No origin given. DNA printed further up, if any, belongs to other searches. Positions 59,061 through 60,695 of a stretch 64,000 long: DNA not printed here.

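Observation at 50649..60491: B12-radical SAM enzyme and TylCIII-like sugar C-methyltransferase inside the glycan locus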

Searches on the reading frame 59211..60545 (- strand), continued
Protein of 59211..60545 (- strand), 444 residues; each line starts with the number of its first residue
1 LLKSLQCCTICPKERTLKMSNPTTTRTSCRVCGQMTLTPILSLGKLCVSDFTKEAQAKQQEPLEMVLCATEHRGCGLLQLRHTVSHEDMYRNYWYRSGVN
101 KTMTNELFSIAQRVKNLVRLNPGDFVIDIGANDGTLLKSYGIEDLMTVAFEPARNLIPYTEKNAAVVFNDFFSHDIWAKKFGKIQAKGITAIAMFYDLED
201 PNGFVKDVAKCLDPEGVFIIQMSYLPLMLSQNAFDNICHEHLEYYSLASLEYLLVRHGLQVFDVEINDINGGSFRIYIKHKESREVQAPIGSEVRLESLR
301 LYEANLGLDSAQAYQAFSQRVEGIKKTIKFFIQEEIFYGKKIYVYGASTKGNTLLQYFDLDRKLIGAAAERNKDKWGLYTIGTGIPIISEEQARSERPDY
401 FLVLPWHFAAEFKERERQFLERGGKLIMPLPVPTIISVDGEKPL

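Call 38: search_solved_structures(query=window:59211-60491:-, max_evalue=1e-20, show_alignments=5)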
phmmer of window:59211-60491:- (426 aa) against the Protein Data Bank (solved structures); distinct sequences matched with E-value up to 1e-20: 10.
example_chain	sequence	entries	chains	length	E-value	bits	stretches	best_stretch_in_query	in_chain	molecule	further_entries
4rv9_A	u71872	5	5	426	6.8e-60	206.3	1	8-419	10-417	D-mycarose 3-C-methyltransferase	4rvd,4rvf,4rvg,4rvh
5t64_A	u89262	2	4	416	1e-33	120.1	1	5-414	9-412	Sugar 3-C-methyl transferase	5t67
4e2w_A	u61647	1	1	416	3.4e-33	118.3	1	8-413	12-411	TcaB9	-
3ndi_A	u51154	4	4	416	5.9e-33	117.6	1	8-413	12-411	Methyltransferase | TcaB9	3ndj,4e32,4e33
4e2x_A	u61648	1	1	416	5.9e-33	117.6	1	8-413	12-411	TcaB9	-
5t6b_A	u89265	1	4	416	6.6e-33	117.4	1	5-413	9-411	Sugar 3-C-methyl transferase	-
4e30_A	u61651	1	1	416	9e-33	117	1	8-413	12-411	TcaB9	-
4e31_A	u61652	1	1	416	1.4e-32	116.4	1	8-413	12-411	TcaB9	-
4e2y_A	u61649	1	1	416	1.5e-32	116.2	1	8-413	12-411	TcaB9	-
4e2z_A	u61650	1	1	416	5.6e-32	114.4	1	8-413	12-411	TcaB9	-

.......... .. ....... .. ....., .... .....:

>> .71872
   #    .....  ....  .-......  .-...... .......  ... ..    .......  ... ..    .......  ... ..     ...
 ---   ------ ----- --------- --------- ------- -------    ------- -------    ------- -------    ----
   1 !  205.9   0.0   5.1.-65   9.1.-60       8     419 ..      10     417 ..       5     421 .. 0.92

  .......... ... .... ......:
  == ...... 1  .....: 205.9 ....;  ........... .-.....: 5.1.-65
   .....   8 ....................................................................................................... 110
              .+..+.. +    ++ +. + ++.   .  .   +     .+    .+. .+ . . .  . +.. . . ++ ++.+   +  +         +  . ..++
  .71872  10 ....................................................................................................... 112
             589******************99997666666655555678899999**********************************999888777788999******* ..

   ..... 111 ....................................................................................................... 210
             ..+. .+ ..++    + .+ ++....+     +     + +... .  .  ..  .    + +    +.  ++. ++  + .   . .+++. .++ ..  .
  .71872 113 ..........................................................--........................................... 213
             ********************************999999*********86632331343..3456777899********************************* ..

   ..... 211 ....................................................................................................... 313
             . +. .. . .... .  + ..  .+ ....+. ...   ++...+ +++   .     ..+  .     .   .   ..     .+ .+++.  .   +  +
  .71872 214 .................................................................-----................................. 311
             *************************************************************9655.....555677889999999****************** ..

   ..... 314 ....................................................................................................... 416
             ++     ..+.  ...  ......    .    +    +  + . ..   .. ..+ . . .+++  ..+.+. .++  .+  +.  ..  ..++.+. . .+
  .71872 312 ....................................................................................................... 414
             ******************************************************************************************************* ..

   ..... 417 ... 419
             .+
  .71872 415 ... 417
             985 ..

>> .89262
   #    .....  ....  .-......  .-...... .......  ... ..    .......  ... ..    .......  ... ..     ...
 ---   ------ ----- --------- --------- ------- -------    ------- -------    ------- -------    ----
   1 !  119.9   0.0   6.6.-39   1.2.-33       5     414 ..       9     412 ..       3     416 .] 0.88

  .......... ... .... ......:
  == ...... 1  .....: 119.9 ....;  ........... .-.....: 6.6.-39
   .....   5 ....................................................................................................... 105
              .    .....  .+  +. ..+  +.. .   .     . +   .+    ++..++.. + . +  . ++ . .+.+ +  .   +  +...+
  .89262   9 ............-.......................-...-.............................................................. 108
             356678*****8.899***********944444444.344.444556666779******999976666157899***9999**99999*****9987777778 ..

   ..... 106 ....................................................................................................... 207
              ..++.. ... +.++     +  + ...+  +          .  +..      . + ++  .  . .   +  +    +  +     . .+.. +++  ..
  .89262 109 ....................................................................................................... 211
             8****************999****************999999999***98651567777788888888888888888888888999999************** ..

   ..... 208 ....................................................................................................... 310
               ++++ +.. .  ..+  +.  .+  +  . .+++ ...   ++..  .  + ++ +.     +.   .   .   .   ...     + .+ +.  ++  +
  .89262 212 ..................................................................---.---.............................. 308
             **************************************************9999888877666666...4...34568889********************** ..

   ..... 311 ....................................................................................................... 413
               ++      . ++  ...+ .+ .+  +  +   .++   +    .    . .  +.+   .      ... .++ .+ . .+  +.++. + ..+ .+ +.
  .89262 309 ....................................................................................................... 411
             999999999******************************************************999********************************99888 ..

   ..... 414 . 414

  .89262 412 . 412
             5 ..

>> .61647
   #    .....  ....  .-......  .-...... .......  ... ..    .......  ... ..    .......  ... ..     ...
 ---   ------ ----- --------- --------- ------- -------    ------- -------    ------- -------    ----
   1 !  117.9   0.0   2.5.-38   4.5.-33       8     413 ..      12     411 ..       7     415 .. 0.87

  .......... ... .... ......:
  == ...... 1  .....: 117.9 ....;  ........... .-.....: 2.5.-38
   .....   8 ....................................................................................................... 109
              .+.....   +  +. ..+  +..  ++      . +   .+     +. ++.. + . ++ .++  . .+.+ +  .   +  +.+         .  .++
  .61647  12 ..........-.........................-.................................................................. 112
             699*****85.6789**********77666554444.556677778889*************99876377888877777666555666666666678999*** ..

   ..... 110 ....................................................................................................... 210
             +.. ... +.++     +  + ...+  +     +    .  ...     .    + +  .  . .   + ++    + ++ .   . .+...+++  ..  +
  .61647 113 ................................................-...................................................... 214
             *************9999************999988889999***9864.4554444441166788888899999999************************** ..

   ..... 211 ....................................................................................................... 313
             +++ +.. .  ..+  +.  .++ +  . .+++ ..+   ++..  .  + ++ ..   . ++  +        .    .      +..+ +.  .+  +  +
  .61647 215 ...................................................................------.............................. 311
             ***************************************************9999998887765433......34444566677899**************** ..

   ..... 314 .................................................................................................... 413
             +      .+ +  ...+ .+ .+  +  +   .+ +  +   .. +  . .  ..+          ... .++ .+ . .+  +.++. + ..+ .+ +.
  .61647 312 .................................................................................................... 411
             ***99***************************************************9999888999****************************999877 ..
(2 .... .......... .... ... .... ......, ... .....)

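Call 39: find_encoding_contigs(protein=P0122, flank=10000, max_places=1)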
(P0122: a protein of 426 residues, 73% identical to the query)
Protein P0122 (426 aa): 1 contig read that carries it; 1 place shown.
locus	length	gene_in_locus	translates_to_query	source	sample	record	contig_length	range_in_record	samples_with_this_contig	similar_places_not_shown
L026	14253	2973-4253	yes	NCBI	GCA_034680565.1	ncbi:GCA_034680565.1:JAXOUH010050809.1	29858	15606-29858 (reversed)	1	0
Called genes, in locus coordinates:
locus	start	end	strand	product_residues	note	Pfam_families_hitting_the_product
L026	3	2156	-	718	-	?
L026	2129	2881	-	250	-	PF00535:Glycos_transf_2, PF13641:Glyco_tranf_2_3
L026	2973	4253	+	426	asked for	PF08421:Methyltransf_13, PF13489:Methyltransf_23, PF08484:Methyltransf_14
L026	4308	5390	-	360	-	PF01075:Glyco_transf_9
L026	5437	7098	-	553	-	-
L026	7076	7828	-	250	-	PF01209:Ubie_methyltran, PF07021:MetW, PF13489:Methyltransf_23, PF03141:Methyltransf_29 (weak), PF13847:Methyltransf_31, PF08241:Methyltransf_11, PF08242:Methyltransf_12, PF13649:Methyltransf_25, +1 more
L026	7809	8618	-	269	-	PF04794:YdjC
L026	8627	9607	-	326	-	PF00535:Glycos_transf_2, PF10111:Glyco_tranf_2_2 (weak)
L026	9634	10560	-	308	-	-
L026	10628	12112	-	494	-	PF02310:B12-binding, PF04055:Radical_SAM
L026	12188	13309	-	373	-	PF13439:Glyco_transf_4 (weak), PF00534:Glycos_transf_1, PF13692:Glyco_trans_1_4, PF13524:Glyco_trans_1_2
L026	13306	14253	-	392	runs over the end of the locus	PF00534:Glycos_transf_1, PF13692:Glyco_trans_1_4, PF13524:Glyco_trans_1_2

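Call 40: find_encoding_contigs(protein=P0164, flank=7000, max_places=1)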
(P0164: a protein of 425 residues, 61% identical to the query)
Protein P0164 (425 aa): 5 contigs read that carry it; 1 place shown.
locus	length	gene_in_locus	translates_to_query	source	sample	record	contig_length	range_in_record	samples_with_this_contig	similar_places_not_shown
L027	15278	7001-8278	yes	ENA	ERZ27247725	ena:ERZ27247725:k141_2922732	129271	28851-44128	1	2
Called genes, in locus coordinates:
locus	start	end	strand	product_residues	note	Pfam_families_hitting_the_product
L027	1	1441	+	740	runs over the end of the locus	PF04932:Wzy_C, PF00515:TPR_1 (faint), PF07719:TPR_2 (faint), PF13181:TPR_8 (faint), PF13428:TPR_14 (faint), PF13432:TPR_16 (faint), PF13431:TPR_17 (faint), PF13414:TPR_11 (faint)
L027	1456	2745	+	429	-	PF04932:Wzy_C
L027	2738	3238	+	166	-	-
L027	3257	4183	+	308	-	PF01073:3Beta_HSD, PF01370:Epimerase, PF02719:Polysacc_synt_2 (faint), PF04321:RmlD_sub_bind, PF07993:NAD_binding_4 (faint), PF16363:GDP_Man_Dehyd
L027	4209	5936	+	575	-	PF13522:GATase_6, PF13537:GATase_7, PF00733:Asn_synthase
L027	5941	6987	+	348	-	PF13439:Glyco_transf_4 (faint), PF20706:GT4-conflict, PF00534:Glycos_transf_1, PF13692:Glyco_trans_1_4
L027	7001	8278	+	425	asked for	PF08421:Methyltransf_13, PF13489:Methyltransf_23, PF08484:Methyltransf_14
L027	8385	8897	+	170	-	PF00293:NUDIX (weak)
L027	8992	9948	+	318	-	PF01073:3Beta_HSD, PF01370:Epimerase, PF02719:Polysacc_synt_2 (faint), PF04321:RmlD_sub_bind, PF16363:GDP_Man_Dehyd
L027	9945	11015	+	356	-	PF01370:Epimerase, PF04321:RmlD_sub_bind (weak), PF16363:GDP_Man_Dehyd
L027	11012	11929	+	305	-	PF03141:Methyltransf_29 (weak), PF13489:Methyltransf_23, PF01209:Ubie_methyltran, PF05175:MTS (weak), PF13649:Methyltransf_25, PF13847:Methyltransf_31, PF08241:Methyltransf_11, PF08242:Methyltransf_12, +1 more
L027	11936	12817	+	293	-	PF01040:UbiA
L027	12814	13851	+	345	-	PF01073:3Beta_HSD, PF01370:Epimerase, PF02719:Polysacc_synt_2, PF04321:RmlD_sub_bind, PF05368:NmrA, PF13460:NAD_binding_10, PF16363:GDP_Man_Dehyd, PF07993:NAD_binding_4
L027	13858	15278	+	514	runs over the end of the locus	-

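Call 41: find_encoding_contigs(protein=P0202, flank=7000, max_places=1)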
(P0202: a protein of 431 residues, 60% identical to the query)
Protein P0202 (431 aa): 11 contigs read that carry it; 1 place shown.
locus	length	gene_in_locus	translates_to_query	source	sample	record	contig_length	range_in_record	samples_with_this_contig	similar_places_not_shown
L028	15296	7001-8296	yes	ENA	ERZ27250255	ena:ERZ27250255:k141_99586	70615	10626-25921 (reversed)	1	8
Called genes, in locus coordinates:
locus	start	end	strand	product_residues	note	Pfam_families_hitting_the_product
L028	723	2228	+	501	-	PF00370:FGGY_N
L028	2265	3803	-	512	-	PF00303:Thymidylat_synt, PF14251:PterinBD-DUF4346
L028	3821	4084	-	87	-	-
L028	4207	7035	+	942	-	-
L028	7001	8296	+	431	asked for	PF08421:Methyltransf_13, PF13489:Methyltransf_23, PF08484:Methyltransf_14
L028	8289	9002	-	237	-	PF00535:Glycos_transf_2, PF13641:Glyco_tranf_2_3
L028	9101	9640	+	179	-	PF03703:bPH_2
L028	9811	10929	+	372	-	-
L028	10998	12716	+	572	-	PF03485:Arg_tRNA_synt_N, PF00750:tRNA-synt_1d, PF09334:tRNA-synt_1g (faint), PF00133:tRNA-synt_1 (weak), PF05746:DALR_1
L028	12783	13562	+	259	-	PF13439:Glyco_transf_4 (weak)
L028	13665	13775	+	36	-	-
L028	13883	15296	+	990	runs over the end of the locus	PF00133:tRNA-synt_1, PF09334:tRNA-synt_1g (weak), PF08264:Anticodon_1, PF19302:DUF5915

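Call 42: find_encoding_contigs(protein=P0121, flank=10000, max_places=2)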
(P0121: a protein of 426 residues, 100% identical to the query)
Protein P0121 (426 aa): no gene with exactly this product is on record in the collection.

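Call 49: find_related_loci(query=A1, collection=metagenome_contigs, flank=6000)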
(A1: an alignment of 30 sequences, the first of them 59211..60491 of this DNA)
Query A1 (426 aa) in metagenome_contigs; peptide patterns used: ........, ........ (x = any residue, [..] = any of these).
600 stretches matched a pattern (row limit reached: there are more); 600 encode a relative of the query (tblastn E <= 1e-3); the best 80 are kept; 80 distinct loci.
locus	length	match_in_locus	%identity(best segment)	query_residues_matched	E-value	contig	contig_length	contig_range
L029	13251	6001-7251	60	3-418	7e-171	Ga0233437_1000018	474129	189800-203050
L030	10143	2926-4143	60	8-413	9e-166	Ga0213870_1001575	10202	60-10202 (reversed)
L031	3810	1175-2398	58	11-418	3e-165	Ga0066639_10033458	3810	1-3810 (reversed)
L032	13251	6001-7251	60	1-418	3e-157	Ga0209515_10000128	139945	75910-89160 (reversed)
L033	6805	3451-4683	58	8-418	2e-157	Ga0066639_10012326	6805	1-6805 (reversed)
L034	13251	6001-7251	57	5-419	4e-157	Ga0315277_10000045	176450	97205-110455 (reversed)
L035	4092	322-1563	56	11-421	7e-150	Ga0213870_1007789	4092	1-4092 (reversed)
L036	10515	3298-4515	56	6-418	6e-145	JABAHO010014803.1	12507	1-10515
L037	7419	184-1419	57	8-418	1e-144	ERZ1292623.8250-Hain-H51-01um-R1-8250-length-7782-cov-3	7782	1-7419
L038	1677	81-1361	51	3-426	3e-154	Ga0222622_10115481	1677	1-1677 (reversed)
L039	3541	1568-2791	53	8-419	1e-146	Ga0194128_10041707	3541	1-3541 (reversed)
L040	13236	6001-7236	52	7-422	1e-140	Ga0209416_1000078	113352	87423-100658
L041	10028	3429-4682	52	4-418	2e-139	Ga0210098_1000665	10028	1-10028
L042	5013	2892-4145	53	4-418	4e-141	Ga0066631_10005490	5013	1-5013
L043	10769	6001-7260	52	2-418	3e-138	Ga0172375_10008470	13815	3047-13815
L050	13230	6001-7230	51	7-413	2e-132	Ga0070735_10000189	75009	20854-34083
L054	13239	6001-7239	50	9-423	1e-130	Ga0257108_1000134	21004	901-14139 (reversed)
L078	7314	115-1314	48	5-419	3e-122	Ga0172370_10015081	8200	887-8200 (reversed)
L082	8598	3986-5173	47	9-419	9e-121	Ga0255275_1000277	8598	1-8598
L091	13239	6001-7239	47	11-424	3e-119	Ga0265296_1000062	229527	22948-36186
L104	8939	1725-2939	47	19-419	5e-115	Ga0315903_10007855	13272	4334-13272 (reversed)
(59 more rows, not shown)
